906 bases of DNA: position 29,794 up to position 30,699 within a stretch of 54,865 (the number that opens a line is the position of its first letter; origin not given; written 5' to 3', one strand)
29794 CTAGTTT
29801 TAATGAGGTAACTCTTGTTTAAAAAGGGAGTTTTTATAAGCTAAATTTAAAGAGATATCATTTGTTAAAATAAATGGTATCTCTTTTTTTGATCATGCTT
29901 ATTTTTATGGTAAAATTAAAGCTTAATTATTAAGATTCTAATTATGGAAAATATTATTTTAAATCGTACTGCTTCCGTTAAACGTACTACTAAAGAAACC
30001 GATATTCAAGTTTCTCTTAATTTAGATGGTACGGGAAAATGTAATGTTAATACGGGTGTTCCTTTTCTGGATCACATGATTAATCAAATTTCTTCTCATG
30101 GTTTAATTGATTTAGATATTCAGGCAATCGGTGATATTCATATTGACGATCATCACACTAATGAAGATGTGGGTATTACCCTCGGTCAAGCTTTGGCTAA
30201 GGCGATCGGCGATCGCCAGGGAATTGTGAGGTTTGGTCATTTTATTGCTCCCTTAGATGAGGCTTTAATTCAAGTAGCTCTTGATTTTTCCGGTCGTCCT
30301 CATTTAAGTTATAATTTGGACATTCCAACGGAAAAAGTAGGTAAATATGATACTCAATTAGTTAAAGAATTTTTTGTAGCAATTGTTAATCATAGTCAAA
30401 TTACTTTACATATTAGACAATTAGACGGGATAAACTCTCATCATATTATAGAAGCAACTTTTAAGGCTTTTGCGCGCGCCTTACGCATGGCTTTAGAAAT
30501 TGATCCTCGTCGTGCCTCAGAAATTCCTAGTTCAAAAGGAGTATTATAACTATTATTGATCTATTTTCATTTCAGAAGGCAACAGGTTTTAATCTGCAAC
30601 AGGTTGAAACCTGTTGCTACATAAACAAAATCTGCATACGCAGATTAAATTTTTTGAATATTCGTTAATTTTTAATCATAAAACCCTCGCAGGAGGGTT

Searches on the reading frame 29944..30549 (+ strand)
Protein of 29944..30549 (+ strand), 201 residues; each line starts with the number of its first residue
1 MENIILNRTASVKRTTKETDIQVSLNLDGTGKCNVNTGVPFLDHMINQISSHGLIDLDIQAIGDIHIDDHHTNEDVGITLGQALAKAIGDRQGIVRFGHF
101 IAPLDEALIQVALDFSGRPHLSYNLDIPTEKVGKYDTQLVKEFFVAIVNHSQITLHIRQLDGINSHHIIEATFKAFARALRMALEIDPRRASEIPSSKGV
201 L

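Call 21: search_protein_families(library=pfam, proteins=[window:29944-30549:+])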
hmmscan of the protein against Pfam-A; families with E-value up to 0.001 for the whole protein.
window:29944-30549:+ (201 aa): 1 family
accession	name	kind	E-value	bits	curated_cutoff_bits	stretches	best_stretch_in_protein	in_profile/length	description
PF00475.24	IGPD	-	5.3e-64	215.1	27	1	37-180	1-144/144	Imidazoleglycerol-phosphate dehydratase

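Call 46: find_encoding_contigs(protein=window:29944-30549:+, flank=3000, max_places=10)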
Protein window:29944-30549:+ (201 aa): 4 contigs read that carry it; 3 places shown.
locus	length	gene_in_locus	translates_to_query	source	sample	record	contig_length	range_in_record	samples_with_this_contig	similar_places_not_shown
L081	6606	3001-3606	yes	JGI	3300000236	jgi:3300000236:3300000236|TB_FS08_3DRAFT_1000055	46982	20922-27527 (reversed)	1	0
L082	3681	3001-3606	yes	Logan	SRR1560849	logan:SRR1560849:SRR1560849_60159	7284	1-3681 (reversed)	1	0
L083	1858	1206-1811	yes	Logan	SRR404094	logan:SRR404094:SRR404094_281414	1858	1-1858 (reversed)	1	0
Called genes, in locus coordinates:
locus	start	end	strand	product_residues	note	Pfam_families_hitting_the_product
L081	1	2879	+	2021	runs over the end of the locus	-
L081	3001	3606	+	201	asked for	PF00475:IGPD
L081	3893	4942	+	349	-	-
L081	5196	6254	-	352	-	PF01699:Na_Ca_ex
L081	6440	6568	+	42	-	-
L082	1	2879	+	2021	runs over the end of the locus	-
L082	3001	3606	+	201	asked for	PF00475:IGPD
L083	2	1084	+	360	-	?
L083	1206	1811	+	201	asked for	PF00475:IGPD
